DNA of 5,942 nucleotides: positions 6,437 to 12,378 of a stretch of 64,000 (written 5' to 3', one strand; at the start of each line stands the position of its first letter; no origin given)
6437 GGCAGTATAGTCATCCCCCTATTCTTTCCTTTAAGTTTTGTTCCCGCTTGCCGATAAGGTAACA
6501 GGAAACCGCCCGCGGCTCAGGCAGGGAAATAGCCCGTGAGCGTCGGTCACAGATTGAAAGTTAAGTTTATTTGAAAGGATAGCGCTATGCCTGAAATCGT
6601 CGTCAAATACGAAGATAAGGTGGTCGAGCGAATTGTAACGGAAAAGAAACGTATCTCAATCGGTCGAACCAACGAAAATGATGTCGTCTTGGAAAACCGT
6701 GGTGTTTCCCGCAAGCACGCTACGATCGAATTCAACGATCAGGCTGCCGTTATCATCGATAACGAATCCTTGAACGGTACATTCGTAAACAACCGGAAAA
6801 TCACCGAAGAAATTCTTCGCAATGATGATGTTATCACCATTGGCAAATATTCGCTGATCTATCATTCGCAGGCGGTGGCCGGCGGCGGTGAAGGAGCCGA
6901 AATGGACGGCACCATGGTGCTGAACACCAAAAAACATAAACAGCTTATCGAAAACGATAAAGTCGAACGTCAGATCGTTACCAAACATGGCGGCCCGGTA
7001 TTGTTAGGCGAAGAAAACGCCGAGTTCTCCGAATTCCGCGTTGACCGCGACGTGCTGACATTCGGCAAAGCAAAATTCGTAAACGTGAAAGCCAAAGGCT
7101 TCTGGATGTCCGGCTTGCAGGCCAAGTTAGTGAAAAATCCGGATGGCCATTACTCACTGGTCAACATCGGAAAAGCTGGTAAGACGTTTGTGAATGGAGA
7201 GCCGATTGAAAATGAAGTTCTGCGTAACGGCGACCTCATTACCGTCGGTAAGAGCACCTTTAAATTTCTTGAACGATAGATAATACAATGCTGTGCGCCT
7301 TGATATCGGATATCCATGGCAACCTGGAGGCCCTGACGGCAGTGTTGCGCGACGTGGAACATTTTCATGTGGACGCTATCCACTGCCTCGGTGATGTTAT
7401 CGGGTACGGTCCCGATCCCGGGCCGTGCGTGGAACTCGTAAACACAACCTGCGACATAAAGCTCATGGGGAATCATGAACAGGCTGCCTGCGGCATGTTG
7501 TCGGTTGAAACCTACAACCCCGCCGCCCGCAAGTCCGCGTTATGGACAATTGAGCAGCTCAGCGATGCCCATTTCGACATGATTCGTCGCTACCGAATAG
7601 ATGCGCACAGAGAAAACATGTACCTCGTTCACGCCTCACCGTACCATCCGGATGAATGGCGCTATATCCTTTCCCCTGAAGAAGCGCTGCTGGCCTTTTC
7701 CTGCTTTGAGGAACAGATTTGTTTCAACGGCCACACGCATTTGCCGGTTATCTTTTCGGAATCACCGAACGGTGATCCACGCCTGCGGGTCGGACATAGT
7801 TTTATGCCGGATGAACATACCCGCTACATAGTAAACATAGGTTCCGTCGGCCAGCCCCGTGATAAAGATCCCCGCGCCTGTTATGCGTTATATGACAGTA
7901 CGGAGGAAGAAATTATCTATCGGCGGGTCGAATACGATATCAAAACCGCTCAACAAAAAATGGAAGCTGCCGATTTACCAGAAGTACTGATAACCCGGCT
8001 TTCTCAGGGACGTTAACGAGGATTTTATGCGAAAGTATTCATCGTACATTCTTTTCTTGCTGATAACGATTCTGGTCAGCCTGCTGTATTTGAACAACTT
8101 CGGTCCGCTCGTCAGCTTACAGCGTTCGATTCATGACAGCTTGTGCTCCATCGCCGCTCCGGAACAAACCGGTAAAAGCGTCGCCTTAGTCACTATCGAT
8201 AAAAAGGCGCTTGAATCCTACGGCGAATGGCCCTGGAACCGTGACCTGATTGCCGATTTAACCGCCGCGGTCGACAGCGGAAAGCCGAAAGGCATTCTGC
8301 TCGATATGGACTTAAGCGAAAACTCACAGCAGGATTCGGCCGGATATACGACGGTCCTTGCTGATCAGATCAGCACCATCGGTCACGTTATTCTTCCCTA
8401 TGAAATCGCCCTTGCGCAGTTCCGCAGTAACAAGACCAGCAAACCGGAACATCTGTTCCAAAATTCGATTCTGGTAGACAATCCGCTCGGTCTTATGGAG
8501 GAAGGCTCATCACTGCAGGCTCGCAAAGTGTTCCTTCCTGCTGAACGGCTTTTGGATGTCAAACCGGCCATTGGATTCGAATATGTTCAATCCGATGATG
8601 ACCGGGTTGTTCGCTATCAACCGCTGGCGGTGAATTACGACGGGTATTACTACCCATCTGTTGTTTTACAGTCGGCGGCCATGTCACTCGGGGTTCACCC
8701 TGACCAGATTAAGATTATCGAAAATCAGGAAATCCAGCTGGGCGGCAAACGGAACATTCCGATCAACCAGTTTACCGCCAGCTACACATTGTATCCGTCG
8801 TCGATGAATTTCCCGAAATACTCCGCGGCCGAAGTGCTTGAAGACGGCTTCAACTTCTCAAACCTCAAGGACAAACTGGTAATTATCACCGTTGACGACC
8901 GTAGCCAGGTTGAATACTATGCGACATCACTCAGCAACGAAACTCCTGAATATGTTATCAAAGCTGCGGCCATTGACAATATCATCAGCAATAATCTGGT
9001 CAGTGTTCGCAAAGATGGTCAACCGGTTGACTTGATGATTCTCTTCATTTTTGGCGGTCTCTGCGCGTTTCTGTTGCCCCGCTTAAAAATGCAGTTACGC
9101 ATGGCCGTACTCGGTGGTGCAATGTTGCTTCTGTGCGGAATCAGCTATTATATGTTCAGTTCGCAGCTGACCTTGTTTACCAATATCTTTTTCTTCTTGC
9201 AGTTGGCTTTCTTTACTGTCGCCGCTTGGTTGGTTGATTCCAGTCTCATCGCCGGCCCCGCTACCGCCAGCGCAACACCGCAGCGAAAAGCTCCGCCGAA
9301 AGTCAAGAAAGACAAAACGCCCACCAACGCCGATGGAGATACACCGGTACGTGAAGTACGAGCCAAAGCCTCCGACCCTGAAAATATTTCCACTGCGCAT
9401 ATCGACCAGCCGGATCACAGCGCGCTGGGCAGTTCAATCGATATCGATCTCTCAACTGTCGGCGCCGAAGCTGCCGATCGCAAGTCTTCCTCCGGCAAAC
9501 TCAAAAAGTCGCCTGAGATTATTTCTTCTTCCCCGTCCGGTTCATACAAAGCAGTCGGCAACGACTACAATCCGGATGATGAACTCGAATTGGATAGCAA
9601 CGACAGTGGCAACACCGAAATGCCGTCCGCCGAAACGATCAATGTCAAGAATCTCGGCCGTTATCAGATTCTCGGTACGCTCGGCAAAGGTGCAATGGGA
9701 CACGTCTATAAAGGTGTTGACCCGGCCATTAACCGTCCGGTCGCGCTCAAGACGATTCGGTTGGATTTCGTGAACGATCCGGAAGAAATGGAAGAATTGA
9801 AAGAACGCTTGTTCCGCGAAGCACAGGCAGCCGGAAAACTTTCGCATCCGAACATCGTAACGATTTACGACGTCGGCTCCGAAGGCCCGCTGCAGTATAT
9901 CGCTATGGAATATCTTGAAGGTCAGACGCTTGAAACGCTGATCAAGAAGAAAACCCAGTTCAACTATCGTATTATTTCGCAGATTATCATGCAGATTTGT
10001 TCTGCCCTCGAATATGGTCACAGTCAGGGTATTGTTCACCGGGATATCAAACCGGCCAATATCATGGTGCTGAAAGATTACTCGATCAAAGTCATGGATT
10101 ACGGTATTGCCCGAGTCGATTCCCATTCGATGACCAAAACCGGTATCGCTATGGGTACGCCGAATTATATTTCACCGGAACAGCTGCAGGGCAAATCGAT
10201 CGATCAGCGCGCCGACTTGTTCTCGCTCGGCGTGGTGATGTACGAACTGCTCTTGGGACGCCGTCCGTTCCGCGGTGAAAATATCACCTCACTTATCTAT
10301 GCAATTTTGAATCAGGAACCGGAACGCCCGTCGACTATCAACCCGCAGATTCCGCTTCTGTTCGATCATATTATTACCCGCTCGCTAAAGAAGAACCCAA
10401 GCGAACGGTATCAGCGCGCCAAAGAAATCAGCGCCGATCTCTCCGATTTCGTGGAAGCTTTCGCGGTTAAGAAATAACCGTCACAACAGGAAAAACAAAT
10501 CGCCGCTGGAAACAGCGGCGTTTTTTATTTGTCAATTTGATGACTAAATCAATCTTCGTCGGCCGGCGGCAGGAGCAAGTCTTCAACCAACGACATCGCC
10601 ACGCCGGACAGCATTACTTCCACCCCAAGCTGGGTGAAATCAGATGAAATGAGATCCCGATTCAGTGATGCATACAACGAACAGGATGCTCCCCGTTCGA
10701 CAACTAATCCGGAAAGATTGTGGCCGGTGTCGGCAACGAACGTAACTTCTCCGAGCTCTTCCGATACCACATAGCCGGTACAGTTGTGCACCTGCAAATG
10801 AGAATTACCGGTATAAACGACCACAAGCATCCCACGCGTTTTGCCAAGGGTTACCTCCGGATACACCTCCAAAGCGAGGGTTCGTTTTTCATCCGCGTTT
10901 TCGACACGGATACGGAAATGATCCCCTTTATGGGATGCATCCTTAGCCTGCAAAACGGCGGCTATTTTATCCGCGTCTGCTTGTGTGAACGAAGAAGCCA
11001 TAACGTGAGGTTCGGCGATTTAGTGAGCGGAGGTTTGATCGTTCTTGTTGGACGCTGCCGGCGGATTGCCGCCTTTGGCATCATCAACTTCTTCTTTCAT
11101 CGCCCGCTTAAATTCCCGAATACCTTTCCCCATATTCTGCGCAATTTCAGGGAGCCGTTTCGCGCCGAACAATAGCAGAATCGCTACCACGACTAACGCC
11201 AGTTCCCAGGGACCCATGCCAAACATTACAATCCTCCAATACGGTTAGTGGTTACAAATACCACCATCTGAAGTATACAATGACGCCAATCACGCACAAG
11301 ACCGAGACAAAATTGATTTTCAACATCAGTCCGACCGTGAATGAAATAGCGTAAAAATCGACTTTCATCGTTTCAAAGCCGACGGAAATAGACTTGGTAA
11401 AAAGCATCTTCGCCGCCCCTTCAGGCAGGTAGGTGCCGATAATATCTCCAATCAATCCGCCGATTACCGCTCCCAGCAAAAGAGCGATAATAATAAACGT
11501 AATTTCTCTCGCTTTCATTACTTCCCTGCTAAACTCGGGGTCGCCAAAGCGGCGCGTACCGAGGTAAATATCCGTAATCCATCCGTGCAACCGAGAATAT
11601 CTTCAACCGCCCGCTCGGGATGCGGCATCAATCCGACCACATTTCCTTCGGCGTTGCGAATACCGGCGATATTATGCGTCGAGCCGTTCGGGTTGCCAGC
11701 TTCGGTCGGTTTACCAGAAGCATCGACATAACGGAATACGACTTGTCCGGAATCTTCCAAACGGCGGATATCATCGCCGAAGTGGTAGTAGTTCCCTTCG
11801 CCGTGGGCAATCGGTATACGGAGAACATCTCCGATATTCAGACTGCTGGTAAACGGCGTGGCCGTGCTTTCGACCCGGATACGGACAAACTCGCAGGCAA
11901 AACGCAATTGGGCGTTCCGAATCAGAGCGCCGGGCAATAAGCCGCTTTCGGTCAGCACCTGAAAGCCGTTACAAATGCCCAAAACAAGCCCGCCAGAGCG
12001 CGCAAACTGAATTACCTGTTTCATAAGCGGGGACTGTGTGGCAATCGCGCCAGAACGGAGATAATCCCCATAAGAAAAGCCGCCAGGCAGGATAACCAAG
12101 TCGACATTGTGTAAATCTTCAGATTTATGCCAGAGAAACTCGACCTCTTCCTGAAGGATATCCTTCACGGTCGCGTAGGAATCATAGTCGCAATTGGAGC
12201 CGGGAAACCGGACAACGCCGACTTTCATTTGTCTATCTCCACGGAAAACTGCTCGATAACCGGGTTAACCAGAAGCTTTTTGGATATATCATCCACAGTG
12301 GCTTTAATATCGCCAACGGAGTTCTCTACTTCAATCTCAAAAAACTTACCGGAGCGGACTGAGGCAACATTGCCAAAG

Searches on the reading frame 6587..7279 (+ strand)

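Call 107: search_protein_families(library=pfam, proteins=[window:6587-7279:+], max_evalue=0.001)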
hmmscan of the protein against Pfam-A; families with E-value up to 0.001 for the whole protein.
window:6587-7279:+ (230 aa): 2 families
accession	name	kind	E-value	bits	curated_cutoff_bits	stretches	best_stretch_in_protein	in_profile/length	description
PF00498.31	FHA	-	6.6e-30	103.8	20.7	2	23-86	1-67/67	FHA domain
PF16697.10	Yop-YscD_cpl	-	5.9e-19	68.6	33.2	1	19-90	15-88/94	Inner membrane component of T3SS, cytoplasmic domain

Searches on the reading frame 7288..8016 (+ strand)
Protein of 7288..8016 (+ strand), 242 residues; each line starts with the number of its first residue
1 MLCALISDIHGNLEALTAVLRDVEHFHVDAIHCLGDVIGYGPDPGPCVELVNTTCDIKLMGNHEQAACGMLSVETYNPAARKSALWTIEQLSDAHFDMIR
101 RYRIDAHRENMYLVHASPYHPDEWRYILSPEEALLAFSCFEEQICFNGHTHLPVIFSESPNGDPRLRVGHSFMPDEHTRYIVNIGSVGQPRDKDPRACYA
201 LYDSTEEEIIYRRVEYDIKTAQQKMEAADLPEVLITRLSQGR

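Call 107: search_protein_families(library=pfam, proteins=[window:7288-8016:+], max_evalue=0.001)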
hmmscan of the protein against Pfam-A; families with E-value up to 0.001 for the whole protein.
window:7288-8016:+ (242 aa): 2 families
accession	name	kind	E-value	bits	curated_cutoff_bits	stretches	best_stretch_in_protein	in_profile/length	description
PF12850.12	Metallophos_2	-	1.1e-15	58.4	27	1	1-205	1-152/154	Calcineurin-like phosphoesterase superfamily domain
PF00149.33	Metallophos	-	1.1e-09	39.5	21.5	1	4-151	4-189/191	Calcineurin-like phosphoesterase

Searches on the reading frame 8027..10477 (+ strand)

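Call 33: search_protein_families(library=pfam, proteins=[window:8027-10477:+], max_evalue=0.0001)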
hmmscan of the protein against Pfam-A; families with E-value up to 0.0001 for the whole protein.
window:8027-10477:+ (816 aa): 4 families
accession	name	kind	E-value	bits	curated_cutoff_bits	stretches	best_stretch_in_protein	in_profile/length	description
PF00069.31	Pkinase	-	5e-57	193.7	31.7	1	546-798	1-254/263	Protein kinase domain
PF07714.23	PK_Tyr_Ser-Thr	-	6.3e-37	127.7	23.1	1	549-796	4-250/258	Protein tyrosine and serine/threonine kinase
PF05226.16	CHASE2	-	2.9e-33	115.9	26.3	1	16-329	5-231/257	CHASE2 domain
PF03109.22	ABC1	-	7.5e-07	29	22.9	1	580-697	109-216/244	ABC1 atypical kinase-like domain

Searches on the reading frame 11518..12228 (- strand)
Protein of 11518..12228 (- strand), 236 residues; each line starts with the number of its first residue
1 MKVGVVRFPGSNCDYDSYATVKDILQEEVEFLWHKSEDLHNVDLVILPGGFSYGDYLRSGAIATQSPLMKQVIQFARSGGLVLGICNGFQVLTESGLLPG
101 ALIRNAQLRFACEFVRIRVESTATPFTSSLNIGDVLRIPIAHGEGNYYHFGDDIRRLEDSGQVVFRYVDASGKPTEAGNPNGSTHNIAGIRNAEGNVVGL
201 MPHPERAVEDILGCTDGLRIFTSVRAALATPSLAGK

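Call 33: search_protein_families(library=pfam, proteins=[window:11518-12228:-], max_evalue=0.0001)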
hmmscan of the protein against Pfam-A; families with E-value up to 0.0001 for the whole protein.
window:11518-12228:- (236 aa): 3 families
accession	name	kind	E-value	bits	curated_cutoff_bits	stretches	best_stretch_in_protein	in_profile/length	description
PF13507.12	GATase_5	-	3.5e-48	164.4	27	1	2-210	3-232/260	CobB/CobQ-like glutamine amidotransferase domain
PF07685.20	GATase_3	-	8.5e-11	42.3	27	1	22-95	20-91/196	CobB/CobQ-like glutamine amidotransferase domain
PF01965.30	DJ-1_PfpI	-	1e-06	29.1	26.6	1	40-100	60-115/165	DJ-1/PfpI family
